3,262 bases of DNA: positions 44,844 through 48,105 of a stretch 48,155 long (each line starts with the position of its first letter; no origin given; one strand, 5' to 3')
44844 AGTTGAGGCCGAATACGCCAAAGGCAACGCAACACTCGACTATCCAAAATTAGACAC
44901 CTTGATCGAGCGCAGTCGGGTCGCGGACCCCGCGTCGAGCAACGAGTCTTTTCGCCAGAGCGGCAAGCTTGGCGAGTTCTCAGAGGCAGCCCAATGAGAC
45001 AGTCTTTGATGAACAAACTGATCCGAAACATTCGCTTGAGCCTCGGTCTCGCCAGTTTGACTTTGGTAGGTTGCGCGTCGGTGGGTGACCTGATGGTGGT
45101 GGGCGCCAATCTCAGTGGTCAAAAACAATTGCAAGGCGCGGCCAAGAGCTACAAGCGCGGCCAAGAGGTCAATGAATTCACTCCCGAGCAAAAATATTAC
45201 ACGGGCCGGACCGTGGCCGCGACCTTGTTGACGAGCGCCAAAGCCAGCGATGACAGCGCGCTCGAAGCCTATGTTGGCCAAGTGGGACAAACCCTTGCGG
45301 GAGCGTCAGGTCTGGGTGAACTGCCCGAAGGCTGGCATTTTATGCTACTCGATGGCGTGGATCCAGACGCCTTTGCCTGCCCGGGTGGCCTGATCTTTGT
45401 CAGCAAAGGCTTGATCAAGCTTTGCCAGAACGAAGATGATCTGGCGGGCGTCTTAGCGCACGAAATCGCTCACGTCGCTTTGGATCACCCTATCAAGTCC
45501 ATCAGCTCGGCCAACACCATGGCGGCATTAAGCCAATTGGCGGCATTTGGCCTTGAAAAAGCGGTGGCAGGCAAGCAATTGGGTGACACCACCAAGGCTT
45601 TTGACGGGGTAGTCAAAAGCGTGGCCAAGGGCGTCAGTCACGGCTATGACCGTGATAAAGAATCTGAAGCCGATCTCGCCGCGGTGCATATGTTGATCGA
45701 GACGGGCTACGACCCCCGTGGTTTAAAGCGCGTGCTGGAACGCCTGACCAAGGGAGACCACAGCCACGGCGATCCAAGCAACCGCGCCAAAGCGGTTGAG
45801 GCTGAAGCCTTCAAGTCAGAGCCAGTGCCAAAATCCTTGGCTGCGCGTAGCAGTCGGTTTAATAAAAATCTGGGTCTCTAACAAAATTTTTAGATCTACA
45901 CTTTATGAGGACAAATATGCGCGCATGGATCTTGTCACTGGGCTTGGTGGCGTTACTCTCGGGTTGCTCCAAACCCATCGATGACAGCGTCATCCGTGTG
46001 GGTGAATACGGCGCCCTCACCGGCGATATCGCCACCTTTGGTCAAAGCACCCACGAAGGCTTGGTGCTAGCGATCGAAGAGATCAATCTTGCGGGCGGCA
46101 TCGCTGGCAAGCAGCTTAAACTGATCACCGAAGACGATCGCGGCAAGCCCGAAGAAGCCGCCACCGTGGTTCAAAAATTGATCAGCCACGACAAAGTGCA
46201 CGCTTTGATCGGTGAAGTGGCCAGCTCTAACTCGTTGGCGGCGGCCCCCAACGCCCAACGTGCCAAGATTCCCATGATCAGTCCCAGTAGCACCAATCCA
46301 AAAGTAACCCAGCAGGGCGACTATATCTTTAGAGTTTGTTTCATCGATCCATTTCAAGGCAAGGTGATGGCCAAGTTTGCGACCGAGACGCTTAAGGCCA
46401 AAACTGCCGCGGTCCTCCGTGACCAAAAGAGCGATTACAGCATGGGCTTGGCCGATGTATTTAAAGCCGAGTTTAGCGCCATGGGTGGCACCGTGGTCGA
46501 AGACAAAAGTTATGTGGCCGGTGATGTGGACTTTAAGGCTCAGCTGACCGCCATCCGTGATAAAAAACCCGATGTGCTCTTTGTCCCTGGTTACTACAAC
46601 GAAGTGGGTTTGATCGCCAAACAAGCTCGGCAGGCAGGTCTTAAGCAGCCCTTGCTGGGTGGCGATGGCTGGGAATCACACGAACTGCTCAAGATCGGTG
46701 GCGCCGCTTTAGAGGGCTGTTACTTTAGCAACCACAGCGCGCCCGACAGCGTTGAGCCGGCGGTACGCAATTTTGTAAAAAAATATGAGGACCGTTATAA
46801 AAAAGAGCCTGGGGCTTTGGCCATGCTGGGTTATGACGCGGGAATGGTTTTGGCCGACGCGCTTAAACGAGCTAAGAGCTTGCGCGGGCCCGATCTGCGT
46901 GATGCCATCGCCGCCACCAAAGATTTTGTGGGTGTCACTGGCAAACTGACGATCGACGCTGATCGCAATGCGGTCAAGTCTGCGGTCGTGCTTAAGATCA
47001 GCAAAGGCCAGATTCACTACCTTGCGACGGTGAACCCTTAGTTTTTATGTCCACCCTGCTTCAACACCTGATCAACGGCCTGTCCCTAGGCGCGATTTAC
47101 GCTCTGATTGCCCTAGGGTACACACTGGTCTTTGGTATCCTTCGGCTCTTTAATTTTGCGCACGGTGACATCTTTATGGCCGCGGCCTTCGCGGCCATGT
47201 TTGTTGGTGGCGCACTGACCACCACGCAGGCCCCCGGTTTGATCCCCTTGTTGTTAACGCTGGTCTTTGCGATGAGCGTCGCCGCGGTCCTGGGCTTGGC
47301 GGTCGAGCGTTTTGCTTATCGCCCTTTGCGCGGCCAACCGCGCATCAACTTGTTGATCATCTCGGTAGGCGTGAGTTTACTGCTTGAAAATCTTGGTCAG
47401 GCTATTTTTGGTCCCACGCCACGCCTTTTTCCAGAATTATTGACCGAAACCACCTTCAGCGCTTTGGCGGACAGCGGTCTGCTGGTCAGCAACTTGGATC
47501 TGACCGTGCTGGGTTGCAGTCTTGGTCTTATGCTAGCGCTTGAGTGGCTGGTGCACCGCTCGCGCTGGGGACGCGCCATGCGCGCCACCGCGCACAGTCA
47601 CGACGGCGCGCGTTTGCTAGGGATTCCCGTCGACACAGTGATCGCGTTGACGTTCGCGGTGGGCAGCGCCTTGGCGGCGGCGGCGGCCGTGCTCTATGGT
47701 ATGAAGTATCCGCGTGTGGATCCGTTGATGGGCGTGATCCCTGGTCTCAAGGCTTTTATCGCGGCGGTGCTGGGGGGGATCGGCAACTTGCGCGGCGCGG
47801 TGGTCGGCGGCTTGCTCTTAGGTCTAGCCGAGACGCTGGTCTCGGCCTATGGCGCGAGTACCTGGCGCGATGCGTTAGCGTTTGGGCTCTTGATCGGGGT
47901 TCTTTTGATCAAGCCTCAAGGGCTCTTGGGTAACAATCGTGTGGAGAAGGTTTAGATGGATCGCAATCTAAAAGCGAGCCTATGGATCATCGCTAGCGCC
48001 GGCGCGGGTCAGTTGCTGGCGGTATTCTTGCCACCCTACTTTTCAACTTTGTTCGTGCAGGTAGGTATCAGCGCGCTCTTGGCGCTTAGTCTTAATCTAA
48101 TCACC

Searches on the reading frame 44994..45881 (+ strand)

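Call 50: search_protein_families(library=pfam, proteins=[window:44994-45881:+], max_evalue=0.001)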
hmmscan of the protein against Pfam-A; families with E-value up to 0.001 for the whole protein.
window:44994-45881:+ (295 aa): 1 family
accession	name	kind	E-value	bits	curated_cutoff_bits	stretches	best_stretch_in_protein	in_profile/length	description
PF01435.24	Peptidase_M48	-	5.5e-29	101.8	20.3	1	90-271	3-185/186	Peptidase family M48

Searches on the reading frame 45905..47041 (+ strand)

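Call 50: search_protein_families(library=pfam, proteins=[window:45905-47041:+], max_evalue=0.001)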
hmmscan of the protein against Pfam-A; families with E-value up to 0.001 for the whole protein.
window:45905-47041:+ (378 aa): 3 families
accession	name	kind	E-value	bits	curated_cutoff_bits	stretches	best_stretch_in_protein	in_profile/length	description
PF13458.12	Peripla_BP_6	-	8.4e-70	236.6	31.7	1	30-367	2-341/343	Periplasmic binding protein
PF01094.35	ANF_receptor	-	5.2e-25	88.7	25.4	1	54-363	7-348/353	Receptor family ligand binding region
PF13433.12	Peripla_BP_5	-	1e-18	68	27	1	30-369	1-341/363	Periplasmic binding protein domain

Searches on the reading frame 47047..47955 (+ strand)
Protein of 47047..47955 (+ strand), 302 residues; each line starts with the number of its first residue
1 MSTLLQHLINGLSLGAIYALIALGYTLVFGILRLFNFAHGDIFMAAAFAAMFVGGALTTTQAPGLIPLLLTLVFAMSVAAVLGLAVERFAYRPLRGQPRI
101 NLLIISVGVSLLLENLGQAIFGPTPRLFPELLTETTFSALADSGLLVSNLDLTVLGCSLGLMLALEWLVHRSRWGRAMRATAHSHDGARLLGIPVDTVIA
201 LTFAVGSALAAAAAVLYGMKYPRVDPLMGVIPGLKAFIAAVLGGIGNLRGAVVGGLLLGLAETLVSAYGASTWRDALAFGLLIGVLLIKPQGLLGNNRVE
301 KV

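Call 50: search_protein_families(library=pfam, proteins=[window:47047-47955:+], max_evalue=0.001)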
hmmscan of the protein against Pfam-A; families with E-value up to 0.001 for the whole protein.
window:47047-47955:+ (302 aa): 1 family
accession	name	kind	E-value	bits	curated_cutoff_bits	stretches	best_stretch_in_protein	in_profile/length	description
PF02653.21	BPD_transp_2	-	1.4e-45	156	26.8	1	8-286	2-269/269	Branched-chain amino acid transport system / permease component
